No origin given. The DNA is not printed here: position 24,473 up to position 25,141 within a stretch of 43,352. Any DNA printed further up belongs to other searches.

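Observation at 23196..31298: Twelve-member tandem array of VirB2/TrbC-like two-helix 'pilin' paralogs with no secretion machinery in sight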

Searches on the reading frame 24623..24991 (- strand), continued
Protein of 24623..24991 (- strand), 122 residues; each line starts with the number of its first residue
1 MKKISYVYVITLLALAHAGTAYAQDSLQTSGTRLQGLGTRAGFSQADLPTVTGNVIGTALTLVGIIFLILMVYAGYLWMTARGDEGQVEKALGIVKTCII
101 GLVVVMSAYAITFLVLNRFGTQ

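Call 44: search_protein_families(library=pfam, proteins=[L065:5177-6559:+, L065:7468-8850:+, L065:6802-7461:+, L065:9416-9895:+, L065:1666-3024:-, L065:3035-4618:-, L082:4176-5510:+, L082:8782-9876:+, L082:1241-2617:+, L071:12765-13817:+], max_evalue=0.01)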
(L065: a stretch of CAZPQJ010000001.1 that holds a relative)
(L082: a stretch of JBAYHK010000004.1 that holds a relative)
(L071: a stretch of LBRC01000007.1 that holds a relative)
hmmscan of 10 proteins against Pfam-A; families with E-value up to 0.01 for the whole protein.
L065:5177-6559:+ (460 aa): 1 family
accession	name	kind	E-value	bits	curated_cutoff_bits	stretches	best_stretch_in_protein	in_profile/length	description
PF13386.12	DsbD_2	-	1.3e-28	100.7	24.9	1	134-329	2-198/199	Cytochrome C biogenesis protein transmembrane region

L065:7468-8850:+ (460 aa): 3 families
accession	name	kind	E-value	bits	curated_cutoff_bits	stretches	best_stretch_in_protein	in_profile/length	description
PF13393.11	tRNA-synt_His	-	7.4e-41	140.8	25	1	44-347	1-307/308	Histidyl-tRNA synthetase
PF03129.25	HGTP_anticodon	-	1.4e-13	51.2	21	1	366-455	2-94/94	Anticodon binding domain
PF00587.30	tRNA-synt_2b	-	6.2e-13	49.6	29.3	1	104-229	3-137/179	tRNA synthetase class II core domain (G, H, P, S and T)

L065:6802-7461:+ (219 aa): 2 families
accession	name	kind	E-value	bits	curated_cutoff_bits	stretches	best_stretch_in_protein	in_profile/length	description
PF10502.14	Peptidase_S26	-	1.7e-44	152.2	22.9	1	45-200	2-164/168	Signal peptidase, peptidase S26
PF00717.28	Peptidase_S24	-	2.7e-05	24.3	23.3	1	70-125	39-86/116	Peptidase S24-like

L065:9416-9895:+ (159 aa): 4 families
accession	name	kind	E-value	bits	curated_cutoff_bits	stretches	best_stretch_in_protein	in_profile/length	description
PF09424.15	YqeY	-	2.7e-39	135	27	1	16-154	2-141/143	Yqey-like protein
PF02637.23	GatB_Yqey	-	0.00015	22.1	27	1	36-154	20-146/148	GatB domain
PF06892.16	Phage_CP76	-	0.0032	17.8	26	0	92-157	68-131/146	Phage regulatory protein CII (CP76)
PF17741.6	DUF5578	-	0.0069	16.3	25.7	1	11-68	205-262/268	Family of unknown function (DUF5578)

L065:1666-3024:- (452 aa): 22 families
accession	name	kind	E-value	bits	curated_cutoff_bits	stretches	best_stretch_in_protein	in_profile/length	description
PF01926.29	MMR_HSR1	-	1.4e-51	173.8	21.9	2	7-122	2-113/113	50S ribosome-binding GTPase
PF00009.33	GTP_EFTU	-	1.3e-23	84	26.5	2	207-354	53-183/188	Elongation factor Tu GTP binding domain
PF02421.24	FeoB_N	-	1.5e-19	70.5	27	2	185-351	3-154/156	Ferrous iron transport protein B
PF14714.11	KH_dom-like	-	5.1e-15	56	27.3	1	365-445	3-80/81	KH-domain-like of EngA bacterial GTPase enzymes, C-terminal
PF00350.29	Dynamin_N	-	1.5e-14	54.9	27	1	186-221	2-36/168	Dynamin family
PF04548.22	AIG1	-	4.5e-14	52.7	27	2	184-292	2-108/212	AIG1 family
PF03193.22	RsgA_GTPase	-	5.4e-13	49.6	30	1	185-243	109-171/174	RsgA GTPase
PF00071.28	Ras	-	2.3e-10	40.7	21.6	1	184-353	1-156/162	Ras family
PF00625.27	Guanylate_kin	-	5.2e-09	36.5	25.2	1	184-239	4-58/182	Guanylate kinase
PF00025.27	Arf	-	5.6e-08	32.9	22.3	0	267-351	82-168/174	ADP-ribosylation factor family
PF09439.16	SRPRB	-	1.4e-06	28.3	25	1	3-94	2-82/178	Signal recognition particle receptor beta subunit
PF08477.19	Roc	-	3.5e-06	27.7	27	0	7-30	2-25/119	Ras of Complex, Roc, domain of DAPkinase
PF00005.33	ABC_tran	-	2.8e-05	25.2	25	0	6-29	13-36/137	ABC transporter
PF13238.12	AAA_18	-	0.00014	22.7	29.4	0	7-28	1-22/128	AAA domain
PF13555.12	AAA_29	-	0.00032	20.8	27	0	185-202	25-42/61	P-loop containing region of AAA domain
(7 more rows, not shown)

L065:3035-4618:- (527 aa): 2 families
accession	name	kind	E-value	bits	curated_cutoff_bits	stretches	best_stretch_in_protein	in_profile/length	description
PF03816.19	LytR_cpsA_psr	-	6.5e-38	130.7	24.6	1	121-307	2-148/150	LytR_cpsA_psr family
PF13399.11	LytR_C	-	1.9e-11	45.2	22.2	1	414-478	2-63/86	LytR cell envelope-related transcriptional attenuator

L082:4176-5510:+ (444 aa): 3 families
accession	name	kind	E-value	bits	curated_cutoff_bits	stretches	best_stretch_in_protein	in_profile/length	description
PF13393.11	tRNA-synt_His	-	8.8e-38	130.7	25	1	22-328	1-308/308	Histidyl-tRNA synthetase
PF00587.30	tRNA-synt_2b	-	1.5e-12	48.4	29.3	1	80-284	1-122/179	tRNA synthetase class II core domain (G, H, P, S and T)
PF03129.25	HGTP_anticodon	-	3.3e-11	43.6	21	1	351-435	6-93/94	Anticodon binding domain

L082:8782-9876:+ (364 aa): 8 families
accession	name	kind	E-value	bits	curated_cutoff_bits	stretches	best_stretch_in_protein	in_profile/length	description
PF13167.11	GTP-bdg_N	-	1.2e-24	87.1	25.4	1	24-114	1-88/89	GTP-binding GTPase N-terminal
PF16360.10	GTP-bdg_M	-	1.5e-17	64.3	29.5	1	117-196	1-79/79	GTP-binding GTPase Middle Region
PF01926.29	MMR_HSR1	-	3.7e-17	62.9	21.9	1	203-322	1-112/113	50S ribosome-binding GTPase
PF02421.24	FeoB_N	-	2.6e-06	27.5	27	1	203-292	2-89/156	Ferrous iron transport protein B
PF19275.4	HflX_C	-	0.0008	19.8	26.4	1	336-360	10-34/102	HflX C-terminal domain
PF03193.22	RsgA_GTPase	-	0.0019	18.5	30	1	185-234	94-139/174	RsgA GTPase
PF00025.27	Arf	-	0.0023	17.9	22.3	0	283-333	83-134/174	ADP-ribosylation factor family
PF13191.12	AAA_16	-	0.0034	18.3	32.6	0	193-294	17-108/167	AAA ATPase domain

L082:1241-2617:+ (458 aa): 19 families
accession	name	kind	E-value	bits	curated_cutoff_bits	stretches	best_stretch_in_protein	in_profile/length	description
PF01926.29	MMR_HSR1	-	2.6e-54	182.6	21.9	2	184-305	1-113/113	50S ribosome-binding GTPase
PF00009.33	GTP_EFTU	-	8.3e-24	84.6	26.5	2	207-359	53-187/188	Elongation factor Tu GTP binding domain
PF02421.24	FeoB_N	-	3.7e-21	75.7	27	2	184-350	2-152/156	Ferrous iron transport protein B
PF14714.11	KH_dom-like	-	1.1e-17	64.5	27.3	1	366-445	3-79/81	KH-domain-like of EngA bacterial GTPase enzymes, C-terminal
PF00350.29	Dynamin_N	-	9e-15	55.5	27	1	185-220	1-35/168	Dynamin family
PF04548.22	AIG1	-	9e-14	51.7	27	2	184-292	2-107/212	AIG1 family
PF03193.22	RsgA_GTPase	-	4e-12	46.7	30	1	183-242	107-170/174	RsgA GTPase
PF00071.28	Ras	-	9.5e-09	35.5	21.6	0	6-127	1-118/162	Ras family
PF08477.19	Roc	-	4.5e-08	33.8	27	1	6-31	1-26/119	Ras of Complex, Roc, domain of DAPkinase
PF00625.27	Guanylate_kin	-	5.5e-05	23.4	25.2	0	185-242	4-61/182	Guanylate kinase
PF00005.33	ABC_tran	-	6e-05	24.1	25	0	184-236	13-67/137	ABC transporter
PF00025.27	Arf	-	6.7e-05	22.9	22.3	0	266-352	80-168/174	ADP-ribosylation factor family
PF09439.16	SRPRB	-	0.00028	20.8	25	0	4-99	3-87/178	Signal recognition particle receptor beta subunit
PF13401.12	AAA_22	-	0.0015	19.3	27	0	186-215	9-43/130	AAA domain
PF15891.11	Nuc_deoxyri_tr2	-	0.0019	18.9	30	0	63-119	46-101/105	Nucleoside 2-deoxyribosyltransferase like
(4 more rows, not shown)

L071:12765-13817:+ (350 aa): 1 family
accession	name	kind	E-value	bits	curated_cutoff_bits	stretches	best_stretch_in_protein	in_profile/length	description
PF18884.5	TSP3_bac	-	0.00083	19.6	25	1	189-201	1-13/22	Bacterial TSP3 repeat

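Call 67: search_protein_families(library=ncbifam, proteins=[window:24623-24991:-], max_evalue=0.01)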
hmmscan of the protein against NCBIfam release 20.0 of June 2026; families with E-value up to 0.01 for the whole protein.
window:24623-24991:- (122 aa): 2 families
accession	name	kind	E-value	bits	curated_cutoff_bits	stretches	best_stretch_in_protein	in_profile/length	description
NF045849.1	ICE_MMCAP2_0565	equivalog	1.2e-07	31.3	40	1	53-116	14-77/80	Mbov_0395 family pilin-like conjugal transfer protein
NF040594.1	CPBP_fam_MrtC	equivalog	0.0063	16.3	195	1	6-105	27-125/221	myxosortase MrtC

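Call 76: find_related_loci(query=A3, collection=viral_contigs, flank=10000)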
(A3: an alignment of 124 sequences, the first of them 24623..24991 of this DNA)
Query A3 (122 aa) in viral_contigs; peptide patterns used: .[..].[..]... (x = any residue, [..] = any of these).
21 stretches matched a pattern, but none encodes a relative of the query by tblastn (E <= 1e-3).
